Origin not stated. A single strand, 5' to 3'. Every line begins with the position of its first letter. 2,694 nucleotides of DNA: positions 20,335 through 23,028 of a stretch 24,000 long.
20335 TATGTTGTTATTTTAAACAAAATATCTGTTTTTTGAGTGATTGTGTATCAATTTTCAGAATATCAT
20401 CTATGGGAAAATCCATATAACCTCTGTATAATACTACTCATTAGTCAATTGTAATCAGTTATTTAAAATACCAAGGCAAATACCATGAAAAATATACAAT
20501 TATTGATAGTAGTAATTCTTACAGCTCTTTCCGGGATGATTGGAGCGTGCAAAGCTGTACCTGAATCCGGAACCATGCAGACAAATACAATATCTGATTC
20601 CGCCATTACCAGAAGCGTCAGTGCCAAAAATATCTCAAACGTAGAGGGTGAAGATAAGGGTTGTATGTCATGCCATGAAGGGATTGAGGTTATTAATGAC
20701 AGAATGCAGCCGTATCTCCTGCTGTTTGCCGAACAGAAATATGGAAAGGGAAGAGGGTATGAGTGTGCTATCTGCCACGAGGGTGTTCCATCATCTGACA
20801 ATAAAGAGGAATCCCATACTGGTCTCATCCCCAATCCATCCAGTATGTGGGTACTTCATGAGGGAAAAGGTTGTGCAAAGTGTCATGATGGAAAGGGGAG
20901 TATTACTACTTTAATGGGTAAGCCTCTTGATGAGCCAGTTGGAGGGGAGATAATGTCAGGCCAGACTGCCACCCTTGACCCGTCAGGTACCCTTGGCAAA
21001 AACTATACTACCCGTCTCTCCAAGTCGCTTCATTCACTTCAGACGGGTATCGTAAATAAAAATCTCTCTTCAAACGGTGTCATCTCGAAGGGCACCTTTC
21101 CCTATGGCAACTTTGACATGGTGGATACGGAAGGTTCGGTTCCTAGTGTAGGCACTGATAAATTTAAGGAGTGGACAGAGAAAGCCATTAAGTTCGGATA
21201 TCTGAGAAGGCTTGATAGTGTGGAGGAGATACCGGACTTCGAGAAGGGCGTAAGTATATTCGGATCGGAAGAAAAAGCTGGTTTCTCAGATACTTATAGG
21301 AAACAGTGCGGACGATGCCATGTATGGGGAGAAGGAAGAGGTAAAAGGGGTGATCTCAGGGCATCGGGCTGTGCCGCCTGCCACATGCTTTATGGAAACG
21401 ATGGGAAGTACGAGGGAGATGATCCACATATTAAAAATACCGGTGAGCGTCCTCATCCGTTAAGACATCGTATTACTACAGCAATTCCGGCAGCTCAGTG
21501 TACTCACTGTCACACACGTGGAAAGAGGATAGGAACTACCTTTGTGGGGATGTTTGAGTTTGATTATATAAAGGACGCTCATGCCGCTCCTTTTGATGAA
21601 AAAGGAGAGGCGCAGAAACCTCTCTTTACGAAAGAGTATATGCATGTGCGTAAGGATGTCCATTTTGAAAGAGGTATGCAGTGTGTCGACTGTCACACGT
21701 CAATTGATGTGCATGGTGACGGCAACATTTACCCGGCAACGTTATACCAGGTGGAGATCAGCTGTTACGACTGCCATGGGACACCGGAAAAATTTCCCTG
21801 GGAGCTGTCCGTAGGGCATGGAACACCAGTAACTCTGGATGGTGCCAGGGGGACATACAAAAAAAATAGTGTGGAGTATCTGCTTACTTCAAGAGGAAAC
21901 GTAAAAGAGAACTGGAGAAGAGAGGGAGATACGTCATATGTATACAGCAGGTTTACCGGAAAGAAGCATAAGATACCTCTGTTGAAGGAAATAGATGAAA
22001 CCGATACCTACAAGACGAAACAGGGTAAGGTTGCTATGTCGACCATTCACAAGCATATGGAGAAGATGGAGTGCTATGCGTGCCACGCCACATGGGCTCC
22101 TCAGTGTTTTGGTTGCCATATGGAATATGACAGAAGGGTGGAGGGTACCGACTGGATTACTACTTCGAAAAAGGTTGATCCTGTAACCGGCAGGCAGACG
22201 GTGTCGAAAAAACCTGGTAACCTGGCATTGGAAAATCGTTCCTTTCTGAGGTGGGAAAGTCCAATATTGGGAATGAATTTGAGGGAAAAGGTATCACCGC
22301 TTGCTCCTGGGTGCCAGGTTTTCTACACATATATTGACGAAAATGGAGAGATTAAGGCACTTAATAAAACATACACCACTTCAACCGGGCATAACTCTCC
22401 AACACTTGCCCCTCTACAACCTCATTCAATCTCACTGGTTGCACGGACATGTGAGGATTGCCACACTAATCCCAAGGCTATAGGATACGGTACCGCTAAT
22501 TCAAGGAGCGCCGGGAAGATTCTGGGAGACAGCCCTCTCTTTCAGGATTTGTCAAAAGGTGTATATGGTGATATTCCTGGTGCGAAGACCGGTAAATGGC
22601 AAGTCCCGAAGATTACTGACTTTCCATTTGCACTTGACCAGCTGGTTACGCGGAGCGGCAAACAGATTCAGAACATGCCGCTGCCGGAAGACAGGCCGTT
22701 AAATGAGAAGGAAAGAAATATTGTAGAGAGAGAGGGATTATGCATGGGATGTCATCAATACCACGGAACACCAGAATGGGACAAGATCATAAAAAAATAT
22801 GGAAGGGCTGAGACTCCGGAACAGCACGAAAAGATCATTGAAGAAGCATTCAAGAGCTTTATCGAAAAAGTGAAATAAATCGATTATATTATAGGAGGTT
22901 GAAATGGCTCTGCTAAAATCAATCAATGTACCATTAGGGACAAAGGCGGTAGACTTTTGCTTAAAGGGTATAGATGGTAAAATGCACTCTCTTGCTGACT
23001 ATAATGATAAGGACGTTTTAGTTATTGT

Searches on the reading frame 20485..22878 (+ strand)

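Call 3: search_protein_families(library=pfam, proteins=[window:20485-22878:+], max_evalue=0.01)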
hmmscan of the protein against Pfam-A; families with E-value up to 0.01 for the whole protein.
window:20485-22878:+ (797 aa): 5 families
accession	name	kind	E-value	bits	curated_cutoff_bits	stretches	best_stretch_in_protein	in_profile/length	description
PF14522.11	Cytochrome_C7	-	1e-14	54.5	24.8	2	82-140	4-54/67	Cytochrome c7 and related cytochrome c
PF14537.11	Cytochrom_c3_2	-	3.6e-10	40.6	25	0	393-436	2-38/79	Cytochrome c3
PF22113.1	Mtrc-MtrF_II-IV_dom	-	9.3e-05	22.5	30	0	24-101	89-166/176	Outer membrane cytochrome MtrC/MtrF-like, domains II/IV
PF09699.15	Paired_CXXCH_1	-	0.00033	20.7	20.6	0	397-433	7-38/41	Doubled CXXCH motif (Paired_CXXCH_1)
PF02085.21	Cytochrom_CIII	-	0.0026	18.5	22.9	0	336-431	30-101/101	Class III cytochrome C family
